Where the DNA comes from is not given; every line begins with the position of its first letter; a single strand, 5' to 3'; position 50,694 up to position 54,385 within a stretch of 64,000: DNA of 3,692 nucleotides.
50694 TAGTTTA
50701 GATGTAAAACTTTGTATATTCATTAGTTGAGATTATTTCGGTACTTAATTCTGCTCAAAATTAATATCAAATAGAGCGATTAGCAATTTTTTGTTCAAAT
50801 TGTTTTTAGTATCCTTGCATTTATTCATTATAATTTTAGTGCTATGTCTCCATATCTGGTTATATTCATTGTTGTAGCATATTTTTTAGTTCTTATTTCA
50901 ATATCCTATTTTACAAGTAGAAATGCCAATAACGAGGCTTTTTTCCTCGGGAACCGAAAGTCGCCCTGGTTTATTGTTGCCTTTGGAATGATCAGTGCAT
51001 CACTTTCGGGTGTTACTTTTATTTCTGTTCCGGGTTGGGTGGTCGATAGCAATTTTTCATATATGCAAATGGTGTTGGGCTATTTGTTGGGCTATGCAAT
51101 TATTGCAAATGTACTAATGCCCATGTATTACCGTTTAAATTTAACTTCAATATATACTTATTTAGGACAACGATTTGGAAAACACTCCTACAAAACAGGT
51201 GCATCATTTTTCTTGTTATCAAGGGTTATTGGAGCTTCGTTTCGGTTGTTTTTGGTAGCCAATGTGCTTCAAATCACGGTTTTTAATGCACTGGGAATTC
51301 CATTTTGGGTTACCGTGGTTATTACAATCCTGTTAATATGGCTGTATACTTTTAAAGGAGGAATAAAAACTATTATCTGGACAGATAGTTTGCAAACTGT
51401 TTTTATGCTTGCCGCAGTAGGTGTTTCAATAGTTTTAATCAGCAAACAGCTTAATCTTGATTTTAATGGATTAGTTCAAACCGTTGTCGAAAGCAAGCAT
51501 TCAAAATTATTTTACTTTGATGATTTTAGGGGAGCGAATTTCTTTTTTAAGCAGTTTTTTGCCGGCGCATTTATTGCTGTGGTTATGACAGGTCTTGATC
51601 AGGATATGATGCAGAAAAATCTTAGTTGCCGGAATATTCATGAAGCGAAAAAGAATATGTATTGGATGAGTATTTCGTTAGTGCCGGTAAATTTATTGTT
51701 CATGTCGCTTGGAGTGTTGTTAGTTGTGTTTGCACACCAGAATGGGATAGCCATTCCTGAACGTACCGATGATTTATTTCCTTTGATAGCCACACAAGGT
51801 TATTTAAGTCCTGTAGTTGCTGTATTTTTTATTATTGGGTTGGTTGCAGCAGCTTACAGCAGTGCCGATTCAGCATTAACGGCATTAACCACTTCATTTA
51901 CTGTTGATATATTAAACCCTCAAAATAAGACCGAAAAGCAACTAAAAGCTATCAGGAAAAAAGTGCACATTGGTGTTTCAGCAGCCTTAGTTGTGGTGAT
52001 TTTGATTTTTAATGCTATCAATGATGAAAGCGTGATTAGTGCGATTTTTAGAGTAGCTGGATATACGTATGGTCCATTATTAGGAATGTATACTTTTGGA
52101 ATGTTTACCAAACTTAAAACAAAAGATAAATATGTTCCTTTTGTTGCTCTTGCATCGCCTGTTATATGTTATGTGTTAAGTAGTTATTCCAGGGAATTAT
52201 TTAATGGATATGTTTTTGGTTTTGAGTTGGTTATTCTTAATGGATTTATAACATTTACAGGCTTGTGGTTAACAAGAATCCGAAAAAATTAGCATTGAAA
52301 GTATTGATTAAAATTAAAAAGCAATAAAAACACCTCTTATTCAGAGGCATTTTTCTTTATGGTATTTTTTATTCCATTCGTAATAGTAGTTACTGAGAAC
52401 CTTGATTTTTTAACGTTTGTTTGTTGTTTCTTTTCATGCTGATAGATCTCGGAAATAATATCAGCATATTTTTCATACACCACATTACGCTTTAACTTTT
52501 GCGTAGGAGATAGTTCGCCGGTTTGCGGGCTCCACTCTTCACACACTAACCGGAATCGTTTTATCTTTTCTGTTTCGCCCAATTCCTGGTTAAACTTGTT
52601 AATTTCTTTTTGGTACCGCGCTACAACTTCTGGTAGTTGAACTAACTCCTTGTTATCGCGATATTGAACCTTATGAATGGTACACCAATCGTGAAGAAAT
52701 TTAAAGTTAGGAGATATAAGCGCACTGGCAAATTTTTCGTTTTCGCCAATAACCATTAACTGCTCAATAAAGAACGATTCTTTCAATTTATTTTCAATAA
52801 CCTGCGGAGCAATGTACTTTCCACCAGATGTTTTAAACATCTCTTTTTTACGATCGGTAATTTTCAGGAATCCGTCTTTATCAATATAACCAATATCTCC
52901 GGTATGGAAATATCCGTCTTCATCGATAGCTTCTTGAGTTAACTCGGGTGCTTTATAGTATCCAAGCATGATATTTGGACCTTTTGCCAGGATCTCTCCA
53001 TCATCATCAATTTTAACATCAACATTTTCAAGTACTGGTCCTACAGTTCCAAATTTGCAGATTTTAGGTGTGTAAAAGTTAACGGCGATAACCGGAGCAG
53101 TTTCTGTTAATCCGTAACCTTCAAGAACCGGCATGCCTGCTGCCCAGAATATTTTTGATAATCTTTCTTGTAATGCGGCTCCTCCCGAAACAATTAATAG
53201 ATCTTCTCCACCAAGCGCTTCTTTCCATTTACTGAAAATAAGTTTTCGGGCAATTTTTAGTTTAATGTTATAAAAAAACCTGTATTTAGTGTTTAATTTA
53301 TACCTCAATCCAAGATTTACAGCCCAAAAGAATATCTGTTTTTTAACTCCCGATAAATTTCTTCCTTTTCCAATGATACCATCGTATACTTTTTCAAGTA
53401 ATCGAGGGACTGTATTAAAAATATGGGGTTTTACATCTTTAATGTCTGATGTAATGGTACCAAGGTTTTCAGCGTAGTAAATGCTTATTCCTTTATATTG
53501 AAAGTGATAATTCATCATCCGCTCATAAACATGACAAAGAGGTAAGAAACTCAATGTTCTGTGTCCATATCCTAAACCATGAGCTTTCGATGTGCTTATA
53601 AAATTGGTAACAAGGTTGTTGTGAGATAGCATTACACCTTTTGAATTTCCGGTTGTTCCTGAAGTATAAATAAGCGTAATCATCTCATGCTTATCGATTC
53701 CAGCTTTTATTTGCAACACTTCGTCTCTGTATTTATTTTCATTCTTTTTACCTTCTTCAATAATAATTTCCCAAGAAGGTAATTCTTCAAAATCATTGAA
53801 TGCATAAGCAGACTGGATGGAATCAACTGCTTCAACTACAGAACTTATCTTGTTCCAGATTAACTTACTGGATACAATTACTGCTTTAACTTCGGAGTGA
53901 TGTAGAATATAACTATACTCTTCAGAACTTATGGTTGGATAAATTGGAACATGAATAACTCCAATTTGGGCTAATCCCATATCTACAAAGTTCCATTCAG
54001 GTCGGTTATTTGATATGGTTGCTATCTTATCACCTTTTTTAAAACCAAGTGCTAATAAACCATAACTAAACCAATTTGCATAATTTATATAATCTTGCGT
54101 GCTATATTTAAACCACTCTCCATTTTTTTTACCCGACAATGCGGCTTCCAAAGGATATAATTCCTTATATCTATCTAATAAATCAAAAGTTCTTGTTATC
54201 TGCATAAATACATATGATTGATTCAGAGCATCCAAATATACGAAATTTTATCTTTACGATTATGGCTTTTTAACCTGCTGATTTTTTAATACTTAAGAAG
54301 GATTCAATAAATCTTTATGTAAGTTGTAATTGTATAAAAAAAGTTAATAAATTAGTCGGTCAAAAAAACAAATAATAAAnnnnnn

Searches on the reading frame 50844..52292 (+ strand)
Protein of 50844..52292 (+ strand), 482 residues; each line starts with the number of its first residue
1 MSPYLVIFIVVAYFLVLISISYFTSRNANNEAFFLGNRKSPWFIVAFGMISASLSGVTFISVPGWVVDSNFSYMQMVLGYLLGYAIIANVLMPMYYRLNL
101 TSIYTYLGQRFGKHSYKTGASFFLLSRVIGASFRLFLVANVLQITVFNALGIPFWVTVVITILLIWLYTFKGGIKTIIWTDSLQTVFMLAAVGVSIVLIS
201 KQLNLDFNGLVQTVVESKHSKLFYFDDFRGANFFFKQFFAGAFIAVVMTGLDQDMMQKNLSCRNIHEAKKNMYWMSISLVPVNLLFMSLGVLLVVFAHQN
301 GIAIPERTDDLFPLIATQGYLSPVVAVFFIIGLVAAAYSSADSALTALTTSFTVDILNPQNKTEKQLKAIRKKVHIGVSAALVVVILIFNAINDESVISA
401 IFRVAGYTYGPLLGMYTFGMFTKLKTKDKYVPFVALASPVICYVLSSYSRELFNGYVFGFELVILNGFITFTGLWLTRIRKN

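Call 50: search_protein_families(library=pfam, proteins=[window:50844-52292:+], max_evalue=0.00001)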
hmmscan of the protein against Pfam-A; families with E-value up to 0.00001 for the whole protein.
window:50844-52292:+ (482 aa): 1 family
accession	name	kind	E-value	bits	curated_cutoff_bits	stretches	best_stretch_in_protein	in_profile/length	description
PF00474.23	SSF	-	1.2e-21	77.5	22.8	1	33-423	1-392/406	Sodium:solute symporter family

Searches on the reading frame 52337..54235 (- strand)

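Call 50: search_protein_families(library=pfam, proteins=[window:52337-54235:-], max_evalue=0.00001)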
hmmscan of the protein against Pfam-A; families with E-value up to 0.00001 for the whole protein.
window:52337-54235:- (632 aa): 2 families
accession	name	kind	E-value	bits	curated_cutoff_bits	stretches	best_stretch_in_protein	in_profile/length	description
PF00501.34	AMP-binding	-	4.4e-66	223.7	29.9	1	30-427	11-384/384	AMP-binding enzyme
PF23562.2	AMP-binding_C_3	-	1e-08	36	20.8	1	470-601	7-123/124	AMP-binding enzyme C-terminal domain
